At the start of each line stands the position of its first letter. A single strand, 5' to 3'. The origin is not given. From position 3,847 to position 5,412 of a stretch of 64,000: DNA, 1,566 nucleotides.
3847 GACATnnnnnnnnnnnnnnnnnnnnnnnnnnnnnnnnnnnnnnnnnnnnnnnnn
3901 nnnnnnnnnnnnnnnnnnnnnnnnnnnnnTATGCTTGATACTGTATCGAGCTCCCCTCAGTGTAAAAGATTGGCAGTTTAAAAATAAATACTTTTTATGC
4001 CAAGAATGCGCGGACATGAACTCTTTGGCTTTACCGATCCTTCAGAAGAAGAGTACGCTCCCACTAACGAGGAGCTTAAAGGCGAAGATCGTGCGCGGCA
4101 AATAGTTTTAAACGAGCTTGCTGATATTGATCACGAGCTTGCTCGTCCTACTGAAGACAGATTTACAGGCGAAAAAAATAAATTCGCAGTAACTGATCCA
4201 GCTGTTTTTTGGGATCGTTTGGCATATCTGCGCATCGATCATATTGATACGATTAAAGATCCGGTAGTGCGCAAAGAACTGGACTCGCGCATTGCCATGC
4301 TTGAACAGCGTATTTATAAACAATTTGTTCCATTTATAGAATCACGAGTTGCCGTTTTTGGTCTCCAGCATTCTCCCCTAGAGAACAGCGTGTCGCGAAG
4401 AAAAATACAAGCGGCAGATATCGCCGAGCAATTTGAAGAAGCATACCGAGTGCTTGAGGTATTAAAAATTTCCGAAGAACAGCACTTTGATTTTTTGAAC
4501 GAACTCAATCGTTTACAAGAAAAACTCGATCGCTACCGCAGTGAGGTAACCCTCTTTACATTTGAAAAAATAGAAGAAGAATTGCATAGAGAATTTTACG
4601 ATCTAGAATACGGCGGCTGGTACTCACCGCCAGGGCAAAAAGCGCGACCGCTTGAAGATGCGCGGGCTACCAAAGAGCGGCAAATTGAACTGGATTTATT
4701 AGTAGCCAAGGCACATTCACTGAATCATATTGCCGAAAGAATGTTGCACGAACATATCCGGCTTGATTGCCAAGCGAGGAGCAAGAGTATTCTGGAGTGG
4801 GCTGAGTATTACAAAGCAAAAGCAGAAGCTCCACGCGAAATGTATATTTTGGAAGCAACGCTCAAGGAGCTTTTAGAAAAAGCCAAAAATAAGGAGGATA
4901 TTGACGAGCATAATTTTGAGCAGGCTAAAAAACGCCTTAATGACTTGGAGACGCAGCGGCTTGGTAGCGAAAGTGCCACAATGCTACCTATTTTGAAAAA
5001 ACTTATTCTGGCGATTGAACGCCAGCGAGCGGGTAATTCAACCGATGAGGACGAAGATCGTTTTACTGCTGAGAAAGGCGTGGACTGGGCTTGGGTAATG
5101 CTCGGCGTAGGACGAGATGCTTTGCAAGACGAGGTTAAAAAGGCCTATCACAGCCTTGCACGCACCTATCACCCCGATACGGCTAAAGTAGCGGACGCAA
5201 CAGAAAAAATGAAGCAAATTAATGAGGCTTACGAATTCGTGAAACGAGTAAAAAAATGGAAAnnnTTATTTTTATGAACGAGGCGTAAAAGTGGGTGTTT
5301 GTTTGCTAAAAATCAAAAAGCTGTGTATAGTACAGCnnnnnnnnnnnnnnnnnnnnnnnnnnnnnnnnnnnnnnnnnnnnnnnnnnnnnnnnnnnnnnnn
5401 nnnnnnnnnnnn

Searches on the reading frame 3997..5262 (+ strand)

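Call 46: search_protein_families(library=pfam, proteins=[window:3997-5262:+], max_evalue=0.00001)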
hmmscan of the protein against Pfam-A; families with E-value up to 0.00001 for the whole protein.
window:3997-5262:+ (422 aa): 1 family
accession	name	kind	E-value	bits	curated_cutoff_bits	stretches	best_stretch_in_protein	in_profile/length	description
PF00226.36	DnaJ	-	2.9e-14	53.4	27.8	1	368-418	5-56/63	DnaJ domain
